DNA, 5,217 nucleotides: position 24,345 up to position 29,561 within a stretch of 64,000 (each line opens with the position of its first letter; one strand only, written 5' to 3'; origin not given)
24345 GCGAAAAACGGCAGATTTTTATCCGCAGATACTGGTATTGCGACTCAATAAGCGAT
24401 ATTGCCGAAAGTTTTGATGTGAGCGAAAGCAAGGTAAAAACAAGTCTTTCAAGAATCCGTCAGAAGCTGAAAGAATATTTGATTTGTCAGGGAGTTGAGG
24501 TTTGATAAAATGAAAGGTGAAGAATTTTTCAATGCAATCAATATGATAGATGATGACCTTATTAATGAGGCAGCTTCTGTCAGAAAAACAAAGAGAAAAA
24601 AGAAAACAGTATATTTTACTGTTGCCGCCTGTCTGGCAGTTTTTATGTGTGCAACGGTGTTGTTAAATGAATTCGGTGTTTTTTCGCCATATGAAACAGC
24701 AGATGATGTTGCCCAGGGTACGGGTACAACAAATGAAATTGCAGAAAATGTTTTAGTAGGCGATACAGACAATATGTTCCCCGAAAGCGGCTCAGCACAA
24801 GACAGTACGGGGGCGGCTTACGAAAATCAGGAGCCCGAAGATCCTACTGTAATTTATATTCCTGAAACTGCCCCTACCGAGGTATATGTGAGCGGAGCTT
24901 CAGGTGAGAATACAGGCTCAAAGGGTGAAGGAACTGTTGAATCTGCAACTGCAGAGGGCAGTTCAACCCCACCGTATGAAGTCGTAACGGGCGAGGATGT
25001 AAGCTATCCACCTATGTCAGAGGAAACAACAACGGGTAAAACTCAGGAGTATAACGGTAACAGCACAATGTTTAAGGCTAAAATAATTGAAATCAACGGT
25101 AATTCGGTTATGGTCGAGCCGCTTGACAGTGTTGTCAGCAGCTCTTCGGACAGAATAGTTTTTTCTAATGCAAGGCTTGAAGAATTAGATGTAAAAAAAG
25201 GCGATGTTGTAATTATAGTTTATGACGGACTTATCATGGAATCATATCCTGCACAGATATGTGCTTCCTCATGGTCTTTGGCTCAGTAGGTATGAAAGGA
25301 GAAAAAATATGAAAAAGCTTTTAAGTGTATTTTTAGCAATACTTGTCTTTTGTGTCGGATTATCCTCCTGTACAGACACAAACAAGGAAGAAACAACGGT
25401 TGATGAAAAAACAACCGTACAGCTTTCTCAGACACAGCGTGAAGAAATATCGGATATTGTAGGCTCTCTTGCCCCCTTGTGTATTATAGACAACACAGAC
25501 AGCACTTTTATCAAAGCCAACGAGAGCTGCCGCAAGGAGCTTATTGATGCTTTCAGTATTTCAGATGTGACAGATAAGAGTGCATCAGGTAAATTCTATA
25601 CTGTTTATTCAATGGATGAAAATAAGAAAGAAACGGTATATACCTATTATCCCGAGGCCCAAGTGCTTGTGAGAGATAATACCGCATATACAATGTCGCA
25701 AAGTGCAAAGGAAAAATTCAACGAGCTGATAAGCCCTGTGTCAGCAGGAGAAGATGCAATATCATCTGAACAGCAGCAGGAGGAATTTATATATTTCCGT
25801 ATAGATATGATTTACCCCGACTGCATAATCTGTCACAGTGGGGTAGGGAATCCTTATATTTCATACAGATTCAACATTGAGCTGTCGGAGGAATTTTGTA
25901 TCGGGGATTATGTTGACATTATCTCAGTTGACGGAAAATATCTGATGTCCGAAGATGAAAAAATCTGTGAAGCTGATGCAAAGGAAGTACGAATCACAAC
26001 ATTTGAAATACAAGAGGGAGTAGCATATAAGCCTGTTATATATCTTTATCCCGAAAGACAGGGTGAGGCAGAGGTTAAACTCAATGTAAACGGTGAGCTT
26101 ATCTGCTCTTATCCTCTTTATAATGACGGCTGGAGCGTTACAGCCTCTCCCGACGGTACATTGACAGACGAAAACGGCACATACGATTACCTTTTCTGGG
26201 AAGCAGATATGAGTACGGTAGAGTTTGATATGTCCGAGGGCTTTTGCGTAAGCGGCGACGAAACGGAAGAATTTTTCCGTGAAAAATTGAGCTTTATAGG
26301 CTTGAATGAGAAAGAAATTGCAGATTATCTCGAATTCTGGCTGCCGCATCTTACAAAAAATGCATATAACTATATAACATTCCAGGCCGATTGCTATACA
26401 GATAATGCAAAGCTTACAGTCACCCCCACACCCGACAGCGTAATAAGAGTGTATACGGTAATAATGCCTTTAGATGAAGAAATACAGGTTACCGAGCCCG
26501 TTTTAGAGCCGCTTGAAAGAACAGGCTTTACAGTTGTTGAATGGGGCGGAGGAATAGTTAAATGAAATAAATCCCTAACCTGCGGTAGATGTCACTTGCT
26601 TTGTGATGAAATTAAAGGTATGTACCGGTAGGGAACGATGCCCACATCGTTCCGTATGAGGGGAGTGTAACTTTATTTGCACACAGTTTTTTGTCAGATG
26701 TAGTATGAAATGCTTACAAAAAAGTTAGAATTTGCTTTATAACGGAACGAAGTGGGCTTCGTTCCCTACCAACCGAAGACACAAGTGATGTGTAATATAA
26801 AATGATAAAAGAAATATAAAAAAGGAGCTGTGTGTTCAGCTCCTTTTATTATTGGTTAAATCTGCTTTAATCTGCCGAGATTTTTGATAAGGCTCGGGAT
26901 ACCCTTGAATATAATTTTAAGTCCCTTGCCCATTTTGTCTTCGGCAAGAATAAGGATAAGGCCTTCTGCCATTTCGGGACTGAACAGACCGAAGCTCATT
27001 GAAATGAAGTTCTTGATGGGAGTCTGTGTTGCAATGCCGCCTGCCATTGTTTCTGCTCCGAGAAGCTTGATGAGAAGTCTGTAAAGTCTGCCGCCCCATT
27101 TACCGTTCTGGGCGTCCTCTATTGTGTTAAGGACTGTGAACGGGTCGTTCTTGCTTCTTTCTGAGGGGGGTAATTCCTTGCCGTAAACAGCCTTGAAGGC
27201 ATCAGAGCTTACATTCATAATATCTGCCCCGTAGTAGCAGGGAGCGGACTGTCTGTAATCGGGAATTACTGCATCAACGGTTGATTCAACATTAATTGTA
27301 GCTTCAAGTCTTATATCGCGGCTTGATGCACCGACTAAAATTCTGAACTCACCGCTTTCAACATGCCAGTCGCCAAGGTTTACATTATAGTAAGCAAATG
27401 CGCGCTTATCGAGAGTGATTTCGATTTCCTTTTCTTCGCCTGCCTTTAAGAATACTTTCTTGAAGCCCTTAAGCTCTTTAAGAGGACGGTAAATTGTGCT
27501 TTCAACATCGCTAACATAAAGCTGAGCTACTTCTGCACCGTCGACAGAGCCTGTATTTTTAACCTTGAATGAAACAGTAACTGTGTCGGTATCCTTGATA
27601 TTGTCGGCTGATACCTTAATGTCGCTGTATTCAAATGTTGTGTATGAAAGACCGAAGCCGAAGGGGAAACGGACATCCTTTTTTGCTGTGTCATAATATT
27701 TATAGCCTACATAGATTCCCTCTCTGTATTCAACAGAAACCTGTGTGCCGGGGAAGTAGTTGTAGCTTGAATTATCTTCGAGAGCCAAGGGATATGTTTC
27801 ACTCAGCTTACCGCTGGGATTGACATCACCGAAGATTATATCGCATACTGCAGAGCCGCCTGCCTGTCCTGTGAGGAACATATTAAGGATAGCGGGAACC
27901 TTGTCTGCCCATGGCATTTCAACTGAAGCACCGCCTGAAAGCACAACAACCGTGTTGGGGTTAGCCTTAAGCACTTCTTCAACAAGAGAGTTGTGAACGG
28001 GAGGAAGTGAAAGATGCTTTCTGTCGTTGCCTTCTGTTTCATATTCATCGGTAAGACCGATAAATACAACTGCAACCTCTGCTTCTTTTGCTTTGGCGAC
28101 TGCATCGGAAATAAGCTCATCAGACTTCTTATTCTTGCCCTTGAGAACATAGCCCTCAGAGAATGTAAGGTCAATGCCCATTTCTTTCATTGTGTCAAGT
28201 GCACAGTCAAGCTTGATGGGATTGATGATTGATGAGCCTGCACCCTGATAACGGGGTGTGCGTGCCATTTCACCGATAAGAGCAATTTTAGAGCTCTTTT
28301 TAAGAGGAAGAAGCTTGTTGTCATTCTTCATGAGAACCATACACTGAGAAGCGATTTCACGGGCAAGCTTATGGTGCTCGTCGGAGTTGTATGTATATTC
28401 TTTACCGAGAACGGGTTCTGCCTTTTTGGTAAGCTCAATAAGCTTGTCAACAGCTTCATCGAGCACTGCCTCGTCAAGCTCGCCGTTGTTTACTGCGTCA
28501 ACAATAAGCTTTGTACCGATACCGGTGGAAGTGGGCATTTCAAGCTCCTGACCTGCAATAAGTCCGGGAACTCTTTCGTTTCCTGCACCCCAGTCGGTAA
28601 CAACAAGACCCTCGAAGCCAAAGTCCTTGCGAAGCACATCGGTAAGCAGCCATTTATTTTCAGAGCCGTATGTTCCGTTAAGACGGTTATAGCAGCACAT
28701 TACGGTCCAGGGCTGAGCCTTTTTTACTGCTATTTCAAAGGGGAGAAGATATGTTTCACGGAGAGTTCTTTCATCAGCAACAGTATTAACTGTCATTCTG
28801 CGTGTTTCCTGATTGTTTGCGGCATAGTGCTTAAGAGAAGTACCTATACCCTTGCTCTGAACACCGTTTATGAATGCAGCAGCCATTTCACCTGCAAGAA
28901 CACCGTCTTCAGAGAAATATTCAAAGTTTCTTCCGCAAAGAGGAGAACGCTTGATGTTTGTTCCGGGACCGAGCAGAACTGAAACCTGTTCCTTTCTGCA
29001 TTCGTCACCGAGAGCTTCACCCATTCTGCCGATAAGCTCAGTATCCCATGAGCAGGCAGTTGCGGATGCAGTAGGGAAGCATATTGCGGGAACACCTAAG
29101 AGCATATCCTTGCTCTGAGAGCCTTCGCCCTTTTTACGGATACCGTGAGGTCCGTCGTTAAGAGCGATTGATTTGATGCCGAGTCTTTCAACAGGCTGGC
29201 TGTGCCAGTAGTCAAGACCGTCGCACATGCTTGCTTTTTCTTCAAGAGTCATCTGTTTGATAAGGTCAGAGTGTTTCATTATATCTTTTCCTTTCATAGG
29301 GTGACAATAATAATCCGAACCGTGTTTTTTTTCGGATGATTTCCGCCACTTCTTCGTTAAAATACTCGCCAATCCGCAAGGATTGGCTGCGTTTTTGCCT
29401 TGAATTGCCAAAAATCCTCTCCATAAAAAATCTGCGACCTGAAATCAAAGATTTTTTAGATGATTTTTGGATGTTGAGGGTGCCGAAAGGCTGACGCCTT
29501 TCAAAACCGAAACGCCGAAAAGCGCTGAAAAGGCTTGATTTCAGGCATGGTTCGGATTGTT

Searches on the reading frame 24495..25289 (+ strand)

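Call 6: search_protein_families(library=pfam, proteins=[window:24495-25289:+], max_evalue=0.001)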
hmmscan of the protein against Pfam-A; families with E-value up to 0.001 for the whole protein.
window:24495-25289:+ (264 aa): 1 family
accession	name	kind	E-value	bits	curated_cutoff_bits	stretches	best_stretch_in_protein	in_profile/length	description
PF11518.13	DUF3221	-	0.00017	22.2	26.4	1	214-257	32-75/82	Protein of unknown function (DUF3221)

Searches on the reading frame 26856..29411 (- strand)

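Call 6: search_protein_families(library=pfam, proteins=[window:26856-29411:-], max_evalue=0.001)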
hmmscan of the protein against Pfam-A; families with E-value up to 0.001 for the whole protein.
window:26856-29411:- (851 aa): 3 families
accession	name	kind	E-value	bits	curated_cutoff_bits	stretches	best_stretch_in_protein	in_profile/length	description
PF01915.27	Glyco_hydro_3_C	-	1.2e-54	185.8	31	1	358-570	1-200/200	Glycosyl hydrolase family 3 C-terminal domain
PF00933.27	Glyco_hydro_3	-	1.5e-33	117.1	27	1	111-326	84-315/316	Glycosyl hydrolase family 3 N terminal domain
PF14310.12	Fn3-like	-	1.6e-27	95.8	25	1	627-697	1-71/71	Fibronectin type III-like domain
